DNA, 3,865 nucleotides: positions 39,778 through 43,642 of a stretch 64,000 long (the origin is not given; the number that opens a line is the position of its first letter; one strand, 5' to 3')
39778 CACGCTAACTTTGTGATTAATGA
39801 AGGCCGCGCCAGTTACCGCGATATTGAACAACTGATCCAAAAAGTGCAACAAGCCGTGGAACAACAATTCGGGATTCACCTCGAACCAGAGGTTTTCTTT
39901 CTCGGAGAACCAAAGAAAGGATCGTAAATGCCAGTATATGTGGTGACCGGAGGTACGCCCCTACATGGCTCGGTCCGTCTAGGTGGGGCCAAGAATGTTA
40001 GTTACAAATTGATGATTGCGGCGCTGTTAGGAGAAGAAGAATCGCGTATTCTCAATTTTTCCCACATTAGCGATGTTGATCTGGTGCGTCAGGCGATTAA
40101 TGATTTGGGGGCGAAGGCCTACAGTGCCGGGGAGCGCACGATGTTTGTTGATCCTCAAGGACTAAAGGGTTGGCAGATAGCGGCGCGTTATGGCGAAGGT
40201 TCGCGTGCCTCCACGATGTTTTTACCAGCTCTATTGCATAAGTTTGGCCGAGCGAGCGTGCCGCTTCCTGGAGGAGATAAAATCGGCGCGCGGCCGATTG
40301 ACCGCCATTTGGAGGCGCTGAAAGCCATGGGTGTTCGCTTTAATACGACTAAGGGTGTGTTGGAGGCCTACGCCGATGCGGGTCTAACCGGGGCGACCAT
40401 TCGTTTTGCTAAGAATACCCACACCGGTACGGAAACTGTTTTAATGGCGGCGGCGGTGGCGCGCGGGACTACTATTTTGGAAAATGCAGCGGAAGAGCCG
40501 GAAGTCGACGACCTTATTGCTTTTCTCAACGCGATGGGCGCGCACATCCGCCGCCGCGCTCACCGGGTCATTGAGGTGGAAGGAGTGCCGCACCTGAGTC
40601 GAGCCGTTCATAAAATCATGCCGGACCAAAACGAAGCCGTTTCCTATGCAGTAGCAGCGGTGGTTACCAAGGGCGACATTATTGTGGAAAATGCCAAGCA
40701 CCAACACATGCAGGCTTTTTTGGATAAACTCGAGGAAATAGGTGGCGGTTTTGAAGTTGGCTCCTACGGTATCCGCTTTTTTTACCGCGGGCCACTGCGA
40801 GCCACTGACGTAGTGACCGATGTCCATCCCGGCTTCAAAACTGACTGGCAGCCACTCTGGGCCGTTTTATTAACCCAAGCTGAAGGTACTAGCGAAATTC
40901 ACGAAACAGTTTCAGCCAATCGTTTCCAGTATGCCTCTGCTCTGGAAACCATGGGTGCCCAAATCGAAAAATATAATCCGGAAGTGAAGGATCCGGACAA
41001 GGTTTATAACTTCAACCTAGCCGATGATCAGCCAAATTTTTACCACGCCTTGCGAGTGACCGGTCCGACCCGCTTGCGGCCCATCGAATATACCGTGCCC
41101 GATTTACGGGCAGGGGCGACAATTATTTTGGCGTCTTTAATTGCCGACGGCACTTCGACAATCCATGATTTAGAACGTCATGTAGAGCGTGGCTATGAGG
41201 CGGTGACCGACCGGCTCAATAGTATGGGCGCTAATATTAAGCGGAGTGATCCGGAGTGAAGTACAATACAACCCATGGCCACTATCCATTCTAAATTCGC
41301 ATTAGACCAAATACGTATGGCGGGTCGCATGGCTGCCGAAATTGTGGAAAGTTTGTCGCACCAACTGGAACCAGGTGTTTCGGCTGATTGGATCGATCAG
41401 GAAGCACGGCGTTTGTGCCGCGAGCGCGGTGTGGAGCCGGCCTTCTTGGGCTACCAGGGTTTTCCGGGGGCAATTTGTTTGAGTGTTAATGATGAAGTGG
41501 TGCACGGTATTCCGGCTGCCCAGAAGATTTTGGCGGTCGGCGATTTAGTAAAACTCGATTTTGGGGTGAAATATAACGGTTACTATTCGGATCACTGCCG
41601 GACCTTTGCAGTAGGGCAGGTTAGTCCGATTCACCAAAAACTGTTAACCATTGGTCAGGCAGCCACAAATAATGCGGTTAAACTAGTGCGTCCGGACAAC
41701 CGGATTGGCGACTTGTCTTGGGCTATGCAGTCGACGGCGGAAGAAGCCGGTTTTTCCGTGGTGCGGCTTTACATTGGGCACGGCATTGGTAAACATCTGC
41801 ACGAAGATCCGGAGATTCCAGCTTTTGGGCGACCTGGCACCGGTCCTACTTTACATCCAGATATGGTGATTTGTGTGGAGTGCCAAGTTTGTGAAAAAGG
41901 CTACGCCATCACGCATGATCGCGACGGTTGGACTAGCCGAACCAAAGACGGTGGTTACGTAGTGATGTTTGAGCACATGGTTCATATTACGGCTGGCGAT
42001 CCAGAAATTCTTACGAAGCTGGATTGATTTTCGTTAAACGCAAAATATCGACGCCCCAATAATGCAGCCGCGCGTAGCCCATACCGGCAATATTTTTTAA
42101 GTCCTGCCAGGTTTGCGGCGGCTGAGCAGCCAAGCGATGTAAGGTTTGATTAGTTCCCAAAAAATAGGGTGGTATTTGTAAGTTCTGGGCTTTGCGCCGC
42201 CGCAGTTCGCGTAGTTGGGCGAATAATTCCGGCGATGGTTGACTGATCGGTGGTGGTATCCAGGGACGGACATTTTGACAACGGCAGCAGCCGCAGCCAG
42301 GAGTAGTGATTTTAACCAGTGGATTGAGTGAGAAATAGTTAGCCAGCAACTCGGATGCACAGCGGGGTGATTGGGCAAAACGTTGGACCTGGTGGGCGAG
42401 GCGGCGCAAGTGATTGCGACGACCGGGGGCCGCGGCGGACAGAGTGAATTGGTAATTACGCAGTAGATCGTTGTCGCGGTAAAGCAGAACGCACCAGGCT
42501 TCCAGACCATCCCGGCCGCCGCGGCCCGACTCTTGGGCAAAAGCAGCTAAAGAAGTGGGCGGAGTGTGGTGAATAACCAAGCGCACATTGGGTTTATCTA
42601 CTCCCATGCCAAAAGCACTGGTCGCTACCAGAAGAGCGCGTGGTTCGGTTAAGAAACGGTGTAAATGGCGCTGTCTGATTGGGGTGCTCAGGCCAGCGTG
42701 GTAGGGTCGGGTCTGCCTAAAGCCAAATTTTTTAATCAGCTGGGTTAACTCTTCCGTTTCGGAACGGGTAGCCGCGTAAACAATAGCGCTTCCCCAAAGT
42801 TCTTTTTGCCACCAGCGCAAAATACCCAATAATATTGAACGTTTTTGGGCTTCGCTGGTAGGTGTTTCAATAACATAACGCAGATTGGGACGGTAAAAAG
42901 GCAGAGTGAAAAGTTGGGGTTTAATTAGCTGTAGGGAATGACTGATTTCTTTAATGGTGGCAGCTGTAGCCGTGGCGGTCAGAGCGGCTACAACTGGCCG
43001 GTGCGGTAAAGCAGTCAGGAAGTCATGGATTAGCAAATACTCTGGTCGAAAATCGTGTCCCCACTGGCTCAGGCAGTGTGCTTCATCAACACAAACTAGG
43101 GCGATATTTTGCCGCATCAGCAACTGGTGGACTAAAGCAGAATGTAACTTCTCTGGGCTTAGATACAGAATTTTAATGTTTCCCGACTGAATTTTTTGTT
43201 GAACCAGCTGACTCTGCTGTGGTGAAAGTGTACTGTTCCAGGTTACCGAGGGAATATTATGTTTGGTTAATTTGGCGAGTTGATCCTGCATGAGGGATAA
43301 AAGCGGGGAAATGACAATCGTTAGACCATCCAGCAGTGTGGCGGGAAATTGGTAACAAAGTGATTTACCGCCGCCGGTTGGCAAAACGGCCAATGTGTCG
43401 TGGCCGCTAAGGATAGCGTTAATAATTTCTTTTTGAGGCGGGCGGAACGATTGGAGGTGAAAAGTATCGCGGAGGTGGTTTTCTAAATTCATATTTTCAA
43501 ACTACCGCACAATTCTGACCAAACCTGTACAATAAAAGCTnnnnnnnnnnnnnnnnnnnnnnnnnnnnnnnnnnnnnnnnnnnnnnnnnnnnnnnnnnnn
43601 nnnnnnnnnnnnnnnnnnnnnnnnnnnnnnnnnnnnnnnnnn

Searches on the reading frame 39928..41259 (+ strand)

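Call 52: search_protein_families(library=pfam, proteins=[window:39928-41259:+], max_evalue=0.0001)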
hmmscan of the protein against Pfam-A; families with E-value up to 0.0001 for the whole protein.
window:39928-41259:+ (443 aa): 1 family
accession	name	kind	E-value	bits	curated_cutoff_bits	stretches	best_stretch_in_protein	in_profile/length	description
PF00275.25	EPSP_synthase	-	1.1e-70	238.9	22.8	1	6-430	1-417/417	EPSP synthase (3-phosphoshikimate 1-carboxyvinyltransferase)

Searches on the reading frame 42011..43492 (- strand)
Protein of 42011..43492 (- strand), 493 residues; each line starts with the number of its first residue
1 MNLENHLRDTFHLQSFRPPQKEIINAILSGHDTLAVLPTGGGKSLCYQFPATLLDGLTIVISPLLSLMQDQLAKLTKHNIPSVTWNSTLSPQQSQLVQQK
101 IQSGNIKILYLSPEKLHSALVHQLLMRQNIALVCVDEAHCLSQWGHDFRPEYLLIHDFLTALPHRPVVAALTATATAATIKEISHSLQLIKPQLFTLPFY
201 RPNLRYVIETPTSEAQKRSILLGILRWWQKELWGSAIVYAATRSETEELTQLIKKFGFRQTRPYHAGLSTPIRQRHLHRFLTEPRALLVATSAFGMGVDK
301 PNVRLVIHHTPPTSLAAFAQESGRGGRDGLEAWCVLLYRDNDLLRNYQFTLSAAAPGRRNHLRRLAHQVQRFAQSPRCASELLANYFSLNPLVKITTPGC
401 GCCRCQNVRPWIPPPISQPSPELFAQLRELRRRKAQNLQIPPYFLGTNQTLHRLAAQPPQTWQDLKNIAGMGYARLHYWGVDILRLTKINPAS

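Call 52: search_protein_families(library=pfam, proteins=[window:42011-43492:-], max_evalue=0.0001)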
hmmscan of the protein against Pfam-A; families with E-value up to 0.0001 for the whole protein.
window:42011-43492:- (493 aa): 4 families
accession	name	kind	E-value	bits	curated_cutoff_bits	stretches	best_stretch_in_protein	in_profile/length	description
PF00270.35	DEAD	-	1.9e-27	96.4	26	1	17-182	1-166/167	DEAD/DEAH box helicase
PF00271.37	Helicase_C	-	6.1e-18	65.5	23.5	1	217-329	2-110/110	Helicase conserved C-terminal domain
PF00570.28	HRDC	-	1.6e-14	54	23.8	1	422-485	3-66/68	HRDC domain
PF04851.21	ResIII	-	5.9e-07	30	22.5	1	15-155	3-146/164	Type III restriction enzyme, res subunit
